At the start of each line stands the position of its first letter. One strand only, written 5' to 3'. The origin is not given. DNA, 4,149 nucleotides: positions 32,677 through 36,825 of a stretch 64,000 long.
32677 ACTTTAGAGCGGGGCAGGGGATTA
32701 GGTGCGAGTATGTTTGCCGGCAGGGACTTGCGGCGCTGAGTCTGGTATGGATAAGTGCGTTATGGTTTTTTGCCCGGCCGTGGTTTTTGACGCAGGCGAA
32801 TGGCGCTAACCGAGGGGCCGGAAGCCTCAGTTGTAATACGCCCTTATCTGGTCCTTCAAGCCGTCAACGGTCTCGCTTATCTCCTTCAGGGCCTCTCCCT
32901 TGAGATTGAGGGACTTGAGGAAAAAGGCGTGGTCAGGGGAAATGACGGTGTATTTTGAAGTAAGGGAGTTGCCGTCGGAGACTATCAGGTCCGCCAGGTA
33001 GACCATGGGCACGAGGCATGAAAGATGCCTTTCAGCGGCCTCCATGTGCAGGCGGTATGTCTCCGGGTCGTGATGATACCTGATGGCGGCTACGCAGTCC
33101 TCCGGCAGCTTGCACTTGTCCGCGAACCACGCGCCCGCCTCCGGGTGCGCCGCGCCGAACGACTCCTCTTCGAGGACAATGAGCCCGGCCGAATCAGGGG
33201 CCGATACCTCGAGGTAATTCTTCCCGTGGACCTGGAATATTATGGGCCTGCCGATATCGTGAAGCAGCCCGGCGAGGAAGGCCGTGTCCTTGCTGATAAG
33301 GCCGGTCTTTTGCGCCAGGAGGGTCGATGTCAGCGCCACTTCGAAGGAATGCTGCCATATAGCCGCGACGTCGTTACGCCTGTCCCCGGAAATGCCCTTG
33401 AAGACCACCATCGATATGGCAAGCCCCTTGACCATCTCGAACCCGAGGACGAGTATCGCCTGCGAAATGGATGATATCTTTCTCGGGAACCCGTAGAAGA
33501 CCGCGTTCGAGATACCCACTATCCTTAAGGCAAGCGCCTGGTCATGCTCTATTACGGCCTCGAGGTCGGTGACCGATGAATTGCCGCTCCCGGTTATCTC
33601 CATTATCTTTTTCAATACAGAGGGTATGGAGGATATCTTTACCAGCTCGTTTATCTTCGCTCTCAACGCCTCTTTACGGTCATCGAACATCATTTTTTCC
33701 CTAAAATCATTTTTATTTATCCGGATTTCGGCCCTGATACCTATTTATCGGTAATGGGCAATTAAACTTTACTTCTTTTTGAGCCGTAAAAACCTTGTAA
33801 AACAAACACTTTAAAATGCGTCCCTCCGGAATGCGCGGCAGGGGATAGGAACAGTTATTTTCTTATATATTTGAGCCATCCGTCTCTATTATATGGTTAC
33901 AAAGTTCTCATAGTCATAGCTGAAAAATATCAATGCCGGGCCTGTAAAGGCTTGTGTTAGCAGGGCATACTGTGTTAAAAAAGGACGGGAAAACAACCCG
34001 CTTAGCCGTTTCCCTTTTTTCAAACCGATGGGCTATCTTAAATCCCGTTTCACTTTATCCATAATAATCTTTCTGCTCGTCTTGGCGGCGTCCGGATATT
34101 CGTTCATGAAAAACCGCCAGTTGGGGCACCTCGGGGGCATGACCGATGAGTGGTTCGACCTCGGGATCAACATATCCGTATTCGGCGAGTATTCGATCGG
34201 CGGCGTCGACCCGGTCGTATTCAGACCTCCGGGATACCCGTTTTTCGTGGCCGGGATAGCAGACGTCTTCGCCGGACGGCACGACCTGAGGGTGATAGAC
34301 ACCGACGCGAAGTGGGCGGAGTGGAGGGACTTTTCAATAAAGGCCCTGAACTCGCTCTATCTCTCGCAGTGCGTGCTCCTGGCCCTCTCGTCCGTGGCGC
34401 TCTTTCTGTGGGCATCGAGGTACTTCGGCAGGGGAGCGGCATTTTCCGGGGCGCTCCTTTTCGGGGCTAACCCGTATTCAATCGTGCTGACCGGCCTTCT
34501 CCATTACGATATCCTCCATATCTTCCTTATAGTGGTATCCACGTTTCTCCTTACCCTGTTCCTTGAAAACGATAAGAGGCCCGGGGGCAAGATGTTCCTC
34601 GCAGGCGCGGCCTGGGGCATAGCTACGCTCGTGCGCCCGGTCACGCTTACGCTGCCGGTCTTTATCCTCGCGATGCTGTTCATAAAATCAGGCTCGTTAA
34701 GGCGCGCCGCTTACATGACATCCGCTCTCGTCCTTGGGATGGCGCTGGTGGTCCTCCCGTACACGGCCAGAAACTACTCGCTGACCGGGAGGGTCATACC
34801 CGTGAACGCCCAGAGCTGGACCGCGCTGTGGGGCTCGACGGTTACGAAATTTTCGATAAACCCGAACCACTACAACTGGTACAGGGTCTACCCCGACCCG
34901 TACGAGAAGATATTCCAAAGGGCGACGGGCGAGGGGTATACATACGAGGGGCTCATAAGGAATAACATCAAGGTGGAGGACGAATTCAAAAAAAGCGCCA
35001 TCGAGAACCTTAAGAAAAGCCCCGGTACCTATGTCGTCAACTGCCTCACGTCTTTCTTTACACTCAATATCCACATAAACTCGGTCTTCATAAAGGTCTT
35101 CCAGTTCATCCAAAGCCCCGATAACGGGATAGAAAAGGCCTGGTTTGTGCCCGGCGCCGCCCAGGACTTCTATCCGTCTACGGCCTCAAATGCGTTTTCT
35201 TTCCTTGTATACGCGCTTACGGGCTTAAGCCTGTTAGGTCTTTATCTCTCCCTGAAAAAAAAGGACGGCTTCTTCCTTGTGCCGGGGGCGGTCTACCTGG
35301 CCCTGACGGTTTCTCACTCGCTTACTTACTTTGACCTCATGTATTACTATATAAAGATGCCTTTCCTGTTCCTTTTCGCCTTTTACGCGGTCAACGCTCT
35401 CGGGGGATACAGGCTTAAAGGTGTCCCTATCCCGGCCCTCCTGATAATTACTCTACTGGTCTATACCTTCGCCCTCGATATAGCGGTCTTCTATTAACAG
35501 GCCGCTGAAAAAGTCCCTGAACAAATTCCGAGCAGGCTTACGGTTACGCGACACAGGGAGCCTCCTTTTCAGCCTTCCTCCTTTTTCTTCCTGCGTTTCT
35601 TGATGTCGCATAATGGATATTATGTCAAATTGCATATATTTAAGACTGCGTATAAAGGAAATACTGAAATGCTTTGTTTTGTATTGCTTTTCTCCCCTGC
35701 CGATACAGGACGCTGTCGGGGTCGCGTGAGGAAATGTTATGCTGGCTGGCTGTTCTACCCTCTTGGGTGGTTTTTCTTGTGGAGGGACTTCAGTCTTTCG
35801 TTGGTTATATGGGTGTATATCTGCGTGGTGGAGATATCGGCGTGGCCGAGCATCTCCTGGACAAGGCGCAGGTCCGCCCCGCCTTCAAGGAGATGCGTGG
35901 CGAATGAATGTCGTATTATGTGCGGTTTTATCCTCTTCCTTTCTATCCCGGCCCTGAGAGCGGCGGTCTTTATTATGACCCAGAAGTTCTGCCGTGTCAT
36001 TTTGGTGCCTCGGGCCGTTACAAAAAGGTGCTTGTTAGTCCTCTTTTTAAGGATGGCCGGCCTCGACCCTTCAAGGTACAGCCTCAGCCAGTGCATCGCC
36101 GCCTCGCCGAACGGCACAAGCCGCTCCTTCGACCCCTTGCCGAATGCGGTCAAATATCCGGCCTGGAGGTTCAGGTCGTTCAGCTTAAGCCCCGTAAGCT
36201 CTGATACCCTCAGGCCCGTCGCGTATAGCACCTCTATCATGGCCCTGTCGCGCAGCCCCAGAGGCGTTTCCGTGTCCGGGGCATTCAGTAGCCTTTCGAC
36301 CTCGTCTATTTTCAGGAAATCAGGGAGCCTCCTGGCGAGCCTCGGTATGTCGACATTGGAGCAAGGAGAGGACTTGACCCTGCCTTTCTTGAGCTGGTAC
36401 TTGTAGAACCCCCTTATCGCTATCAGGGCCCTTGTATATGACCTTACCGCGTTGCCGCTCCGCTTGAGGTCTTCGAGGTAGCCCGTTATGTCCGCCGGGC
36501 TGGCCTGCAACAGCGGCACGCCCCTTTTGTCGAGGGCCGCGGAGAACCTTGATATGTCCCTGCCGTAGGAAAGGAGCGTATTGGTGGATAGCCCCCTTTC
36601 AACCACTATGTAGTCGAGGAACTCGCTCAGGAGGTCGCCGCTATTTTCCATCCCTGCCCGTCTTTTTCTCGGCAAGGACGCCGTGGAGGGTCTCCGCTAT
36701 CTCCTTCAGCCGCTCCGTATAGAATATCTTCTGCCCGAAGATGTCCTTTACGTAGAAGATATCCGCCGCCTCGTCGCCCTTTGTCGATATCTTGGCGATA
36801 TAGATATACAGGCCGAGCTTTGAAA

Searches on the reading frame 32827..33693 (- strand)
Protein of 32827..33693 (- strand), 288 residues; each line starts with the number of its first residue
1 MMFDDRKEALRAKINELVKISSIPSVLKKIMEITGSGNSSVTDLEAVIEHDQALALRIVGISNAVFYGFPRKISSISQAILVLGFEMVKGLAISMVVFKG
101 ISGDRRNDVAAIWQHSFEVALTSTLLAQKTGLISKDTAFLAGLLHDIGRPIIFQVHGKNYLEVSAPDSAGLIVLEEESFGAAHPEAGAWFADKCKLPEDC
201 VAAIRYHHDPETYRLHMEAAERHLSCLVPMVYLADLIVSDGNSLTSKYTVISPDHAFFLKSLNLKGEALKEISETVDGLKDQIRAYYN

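Call 8: search_protein_families(library=pfam, proteins=[window:32827-33693:-], max_evalue=0.001)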
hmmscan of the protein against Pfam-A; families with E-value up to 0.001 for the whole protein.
window:32827-33693:- (288 aa): 2 families
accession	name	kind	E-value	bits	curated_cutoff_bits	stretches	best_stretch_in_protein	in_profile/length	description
PF08668.18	HDOD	-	5.6e-46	156.9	22.9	1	21-210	2-196/196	HDOD domain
PF01966.28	HD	-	9.9e-12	45.6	22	1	113-235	2-111/116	HD domain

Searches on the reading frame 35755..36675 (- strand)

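Call 8: search_protein_families(library=pfam, proteins=[window:35755-36675:-], max_evalue=0.001)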
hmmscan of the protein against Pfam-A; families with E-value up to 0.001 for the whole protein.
window:35755-36675:- (306 aa): 3 families
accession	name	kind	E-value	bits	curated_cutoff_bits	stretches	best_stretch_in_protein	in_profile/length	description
PF00589.27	Phage_integrase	-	3.1e-52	177.3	27.1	1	120-293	2-171/172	Phage integrase family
PF02899.23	Phage_int_SAM_1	-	4.7e-19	68.9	22.3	1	17-97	2-82/83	Phage integrase, N-terminal SAM-like domain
PF13495.12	Phage_int_SAM_4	-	1.1e-06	29.3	27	1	15-96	1-80/85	Phage integrase, N-terminal SAM-like domain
